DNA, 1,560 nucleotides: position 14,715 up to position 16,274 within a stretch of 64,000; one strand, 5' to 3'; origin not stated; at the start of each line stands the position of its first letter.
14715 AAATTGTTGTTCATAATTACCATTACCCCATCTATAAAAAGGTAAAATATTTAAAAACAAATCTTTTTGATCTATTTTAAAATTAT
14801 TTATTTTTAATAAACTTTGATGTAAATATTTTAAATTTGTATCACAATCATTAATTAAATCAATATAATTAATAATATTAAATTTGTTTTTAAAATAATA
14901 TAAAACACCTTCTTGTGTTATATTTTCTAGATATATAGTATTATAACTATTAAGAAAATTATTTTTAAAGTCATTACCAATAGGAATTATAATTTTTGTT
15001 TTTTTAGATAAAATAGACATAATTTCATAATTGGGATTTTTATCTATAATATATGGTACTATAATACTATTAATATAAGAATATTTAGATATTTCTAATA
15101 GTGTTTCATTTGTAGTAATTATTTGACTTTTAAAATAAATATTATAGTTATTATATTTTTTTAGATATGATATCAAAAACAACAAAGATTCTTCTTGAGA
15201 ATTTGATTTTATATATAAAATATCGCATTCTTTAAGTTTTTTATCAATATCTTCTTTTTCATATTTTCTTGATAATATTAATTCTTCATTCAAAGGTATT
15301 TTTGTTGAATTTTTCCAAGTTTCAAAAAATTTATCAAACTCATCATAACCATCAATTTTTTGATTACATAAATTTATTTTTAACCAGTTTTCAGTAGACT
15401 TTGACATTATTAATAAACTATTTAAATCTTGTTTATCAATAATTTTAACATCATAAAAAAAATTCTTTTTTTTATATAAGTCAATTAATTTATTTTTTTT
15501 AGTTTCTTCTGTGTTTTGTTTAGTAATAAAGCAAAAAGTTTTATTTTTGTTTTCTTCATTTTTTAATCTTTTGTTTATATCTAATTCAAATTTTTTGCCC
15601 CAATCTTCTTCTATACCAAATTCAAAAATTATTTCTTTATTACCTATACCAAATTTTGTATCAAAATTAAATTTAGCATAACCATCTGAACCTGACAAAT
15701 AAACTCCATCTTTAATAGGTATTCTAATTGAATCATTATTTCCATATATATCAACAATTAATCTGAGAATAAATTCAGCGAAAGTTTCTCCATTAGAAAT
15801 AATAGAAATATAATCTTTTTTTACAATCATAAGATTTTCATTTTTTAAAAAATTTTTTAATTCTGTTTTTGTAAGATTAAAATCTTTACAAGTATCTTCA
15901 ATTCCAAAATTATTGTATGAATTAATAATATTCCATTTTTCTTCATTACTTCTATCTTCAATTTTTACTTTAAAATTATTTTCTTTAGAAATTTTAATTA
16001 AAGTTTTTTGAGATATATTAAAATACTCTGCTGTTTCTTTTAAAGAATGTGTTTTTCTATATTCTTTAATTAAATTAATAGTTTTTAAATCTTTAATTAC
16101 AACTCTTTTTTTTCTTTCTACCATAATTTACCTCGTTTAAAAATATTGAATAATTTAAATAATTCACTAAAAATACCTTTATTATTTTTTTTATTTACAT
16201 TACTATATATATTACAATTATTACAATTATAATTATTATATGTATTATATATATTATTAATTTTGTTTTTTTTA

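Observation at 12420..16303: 1234-aa HTH-headed orphan giant protein, possibly preceded by a coupled 61-aa Cys/Asn-rich micro-ORF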

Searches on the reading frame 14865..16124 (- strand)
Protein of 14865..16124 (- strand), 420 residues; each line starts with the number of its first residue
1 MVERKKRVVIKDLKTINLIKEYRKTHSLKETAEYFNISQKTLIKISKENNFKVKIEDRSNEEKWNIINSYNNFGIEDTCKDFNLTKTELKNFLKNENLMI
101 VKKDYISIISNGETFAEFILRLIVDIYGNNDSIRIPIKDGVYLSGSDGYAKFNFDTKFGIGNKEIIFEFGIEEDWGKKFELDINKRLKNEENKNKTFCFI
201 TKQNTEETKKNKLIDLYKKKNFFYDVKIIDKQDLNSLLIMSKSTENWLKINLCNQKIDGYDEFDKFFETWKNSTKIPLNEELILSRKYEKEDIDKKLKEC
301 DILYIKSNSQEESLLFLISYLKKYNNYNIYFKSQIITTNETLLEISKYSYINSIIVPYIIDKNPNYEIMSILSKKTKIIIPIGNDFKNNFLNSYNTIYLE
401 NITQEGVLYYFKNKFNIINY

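Call 54: predict_structure(alignment_id=A4)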
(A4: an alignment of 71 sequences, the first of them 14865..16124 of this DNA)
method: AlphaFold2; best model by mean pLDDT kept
length: 420 residues; sequences in the alignment: 71
mean_pLDDT: 86.6   pTM: 0.75
mean pLDDT of the five models: 86.6, 86.3, 86.1, 86.1, 84.4
residues with pLDDT >= 90: 207; 70-90: 176; 50-70: 30; < 50: 7
segments of 3 or more residues with pLDDT < 50: 1-5
pLDDT, mean of each block of 10 residues (from residue 1): 53 89 85 88 83 70 72 77 84 68 76 95 89 90 94 92 95 96 95 96 95 97 97 91 88 84 93 90 84 89 93 96 88 92 83 89 81 89 83 82 89 77
secondary structure, 60 per line:
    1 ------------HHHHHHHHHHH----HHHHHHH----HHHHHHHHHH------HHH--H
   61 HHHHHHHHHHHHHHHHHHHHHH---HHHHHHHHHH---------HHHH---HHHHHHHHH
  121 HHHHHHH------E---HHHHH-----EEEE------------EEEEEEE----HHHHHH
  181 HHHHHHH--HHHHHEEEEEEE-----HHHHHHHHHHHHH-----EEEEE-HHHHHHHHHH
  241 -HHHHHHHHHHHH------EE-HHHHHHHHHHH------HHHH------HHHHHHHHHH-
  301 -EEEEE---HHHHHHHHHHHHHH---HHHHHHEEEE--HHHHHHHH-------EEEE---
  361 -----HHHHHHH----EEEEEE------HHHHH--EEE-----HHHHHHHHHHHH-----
elements in order: H13-23 H28-34 H39-48 H60-82 H86-95 H105-108 H112-127 H138-142 E148-151 E164-170 H175-187 H190-194 E195-201 H207-219 E225-229 H231-240 H242-253 H263-273 H280-283 H290-299 E302-306 H310-323 H327-332 E333-336 H339-346 E354-357 H366-372 E377-382 H389-393 E396-398 H404-415

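Call 57: fold_search(model_id=the predicted structure, library=pdb)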
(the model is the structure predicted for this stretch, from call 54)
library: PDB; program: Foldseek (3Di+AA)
matches with E <= 10: 403; with E <= 0.001: 0
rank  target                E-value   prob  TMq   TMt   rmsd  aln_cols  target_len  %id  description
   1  9gi1_a                2.0e-02  0.51  0.21  0.17  19.0       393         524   11  Structure of the S.aureus MecA/ClpC/ClpP degradation system (released 2025-08-20)
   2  3qv9_B                2.1e-02  0.25  0.13  0.13  16.8       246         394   11  Crystal structure of Trypanosoma cruzi pyruvate kinase(TcPYK)in complex with ponceau S. (released 2011-07-06)
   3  6nn5_B                3.1e-02  0.20  0.12  0.12  18.5       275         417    6  The structure of human liver pyruvate kinase, hLPYK-W527H (released 2019-06-19)
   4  3gr4_A                3.1e-02  0.20  0.11  0.09  16.0       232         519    8  Activator-Bound Structure of Human Pyruvate Kinase M2 (released 2009-04-07)
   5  9o3b_G                3.5e-02  0.20  0.11  0.10  16.0       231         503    8  PKM2 bound to MCTI-566 (released 2025-08-13)
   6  3gqy_C                3.5e-02  0.20  0.11  0.10  16.0       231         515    9  Activator-Bound Structure of Human Pyruvate Kinase M2 (released 2009-04-07)
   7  3gqy_A                3.7e-02  0.20  0.11  0.10  16.0       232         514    8  Activator-Bound Structure of Human Pyruvate Kinase M2 (released 2009-04-07)
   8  8f6m_F                4.4e-02  0.20  0.12  0.10  15.9       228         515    8  Complex of Rabbit muscle pyruvate kinase with ADP and the phosphonate analogue of PEP mimicking the Michaelis complex. (released 2023-05-24)
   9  2g50_C                4.9e-02  0.18  0.12  0.10  15.9       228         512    8  The location of the allosteric amino acid binding site of muscle pyruvate kinase. (released 2006-05-09)
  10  8tbt_A                4.9e-02  0.16  0.11  0.10  15.8       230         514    6  Structure of human erythrocyte pyruvate kinase in complex with an allosteric activator Compound 2 (released 2023-12-27)
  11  1pkn                  5.2e-02  0.18  0.12  0.11  15.6       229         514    8  STRUCTURE OF RABBIT MUSCLE PYRUVATE KINASE COMPLEXED WITH MN2+, K+, AND PYRUVATE (released 1995-01-26)
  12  5sdt_H                5.2e-02  0.16  0.12  0.11  15.8       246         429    7  Structure of liver pyruvate kinase in complex with anthraquinone derivative 15 (released 2022-03-16)
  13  8tbs_F                5.2e-02  0.16  0.11  0.10  15.9       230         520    6  Structure of human erythrocyte pyruvate kinase in complex with an allosteric activator AG-946 (released 2023-12-27)
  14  6nn8_G                5.2e-02  0.15  0.12  0.12  18.8       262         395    5  The structure of human liver pyruvate kinase, hLPYK-S531E (released 2019-06-19)
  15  6v74_A                5.5e-02  0.16  0.11  0.10  16.0       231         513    8  Crystal Structure of Human PKM2 in Complex with L-asparagine (released 2020-03-18)
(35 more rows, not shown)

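Call 65: search_solved_structures(query=A4, max_evalue=10)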
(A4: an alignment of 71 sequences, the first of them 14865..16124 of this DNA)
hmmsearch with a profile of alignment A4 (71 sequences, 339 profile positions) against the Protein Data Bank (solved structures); distinct sequences matched with E-value up to 10: 10.
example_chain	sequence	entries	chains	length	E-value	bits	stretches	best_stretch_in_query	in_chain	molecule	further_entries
9jix_A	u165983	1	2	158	0.021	16.9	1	248-306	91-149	De Novo Designed ATPase, PL2x4_2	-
5ks9_E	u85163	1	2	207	0.21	13.6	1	178-237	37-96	Bel502 TCR alpha TRAV20*01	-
1zbm_A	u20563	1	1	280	0.48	12.4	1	165-244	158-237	hypothetical protein AF1704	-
5vid_F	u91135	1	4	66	0.54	12.3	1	301-334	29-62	Bot.0671.2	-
6xco_D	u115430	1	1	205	0.76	11.8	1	181-234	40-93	T-CELL-RECEPTOR, A1.9-alpha chain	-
5ksb_E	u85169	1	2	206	0.79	11.7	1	178-234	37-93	T15 TCR alpha TRAV20*02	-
3mv7_D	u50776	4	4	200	0.86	11.6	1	177-233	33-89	alpha chain of the TK3 TCR | TK3 TCR alpha chain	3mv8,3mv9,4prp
4pri_D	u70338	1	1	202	0.87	11.6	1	177-233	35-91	TK3 TCR alpha chain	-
4prh_D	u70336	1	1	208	0.92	11.5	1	178-233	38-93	TK3 TCR alpha chain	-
5ksa_C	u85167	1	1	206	0.94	11.5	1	178-232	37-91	Bel602 alpha TRAV20*01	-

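Call 67: fold_search(model_id=the predicted structure, library=viral)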
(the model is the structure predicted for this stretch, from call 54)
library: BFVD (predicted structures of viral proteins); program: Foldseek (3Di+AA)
matches with E <= 10: 647; with E <= 0.001: 0
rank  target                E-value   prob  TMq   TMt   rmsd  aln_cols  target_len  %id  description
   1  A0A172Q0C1            1.6e-03  0.75  0.12  0.15  20.4       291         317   16  DNA mismatch endonuclease [Acinetobacter phage vB_AbaM_ME3]
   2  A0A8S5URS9            2.1e-03  1.00  0.24  0.30  12.3       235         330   12  Restriction endonuclease [Siphoviridae sp. cthae16]
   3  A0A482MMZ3            2.9e-03  1.00  0.13  0.17  11.0       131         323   17  Endonuclease [Burkholderia phage BcepSauron]
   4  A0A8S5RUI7            3.7e-03  0.93  0.10  0.12  18.4       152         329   17  (no name in the UniProt tables at hand)
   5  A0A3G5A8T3            4.1e-03  0.57  0.20  0.10  19.5       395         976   12  Superfamily II helicase [Hyperionvirus sp.]
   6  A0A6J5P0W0            7.7e-03  0.75  0.18  0.27  18.4       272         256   10  HTH_XRE domain containing protein [uncultured Caudovirales phage]
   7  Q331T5                9.7e-03  1.00  0.24  0.44   4.4       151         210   12  (no name in the UniProt tables at hand)
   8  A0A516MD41            1.0e-02  0.95  0.11  0.22  12.0       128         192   16  (no name in the UniProt tables at hand)
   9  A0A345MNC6            1.1e-02  0.38  0.20  0.12  17.9       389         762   15  (no name in the UniProt tables at hand)
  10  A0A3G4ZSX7            1.4e-02  0.35  0.16  0.11  15.9       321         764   12  Superfamily II DNA or RNA helicase [Terrestrivirus sp.]
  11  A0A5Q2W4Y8            1.4e-02  0.72  0.11  0.20  18.6       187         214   16  (no name in the UniProt tables at hand)
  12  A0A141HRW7            1.7e-02  0.99  0.15  0.30   9.8       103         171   25  (no name in the UniProt tables at hand)
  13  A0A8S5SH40            1.7e-02  0.84  0.18  0.21  18.2       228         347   13  Endonuclease-like protein [Siphoviridae sp. ctBCr48]
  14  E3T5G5                1.7e-02  0.51  0.22  0.26  15.4       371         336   14  Uncharacterized protein [Cafeteria roenbergensis virus (strain BV-PW1)]
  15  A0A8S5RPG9            2.3e-02  0.84  0.13  0.26  12.5       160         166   16  HTH psq-type domain-containing protein [virus sp. ctrcb4]
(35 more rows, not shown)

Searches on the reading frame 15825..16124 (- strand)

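Call 22: search_protein_families(library=pfam, proteins=[window:15825-16124:-], max_evalue=10)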
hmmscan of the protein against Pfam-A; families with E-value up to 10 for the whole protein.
window:15825-16124:- (100 aa): 9 families
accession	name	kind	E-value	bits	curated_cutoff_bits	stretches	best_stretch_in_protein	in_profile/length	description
PF24219.2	DUF7438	-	0.00061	20.5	25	1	57-94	18-55/57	Family of unknown function (DUF7438)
PF13518.12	HTH_28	-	0.0022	18.5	25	1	17-42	4-29/52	Helix-turn-helix domain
PF07453.19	NUMOD1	-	0.0084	16.8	22.8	1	22-44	13-35/37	NUMOD1 domain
PF02042.20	RWP-RK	-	0.014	15.7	29.3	1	67-95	7-35/49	RWP-RK domain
PF04218.19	CENP-B_N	-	0.025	14.7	21.2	1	16-48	13-45/53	CENP-B N-terminal DNA-binding domain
PF09035.16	Tn916-Xis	-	0.037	14.7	22.9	1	14-49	6-39/69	Excisionase from transposon Tn916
PF12728.13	HTH_17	-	0.084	13.6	27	1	27-51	3-27/51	Helix-turn-helix domain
PF14056.11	DUF4250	-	0.084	13.3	27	1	75-95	23-43/55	Domain of unknown function (DUF4250)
PF02796.21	HTH_7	-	0.14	12.7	23.8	1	22-45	18-41/45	Helix-turn-helix domain of resolvase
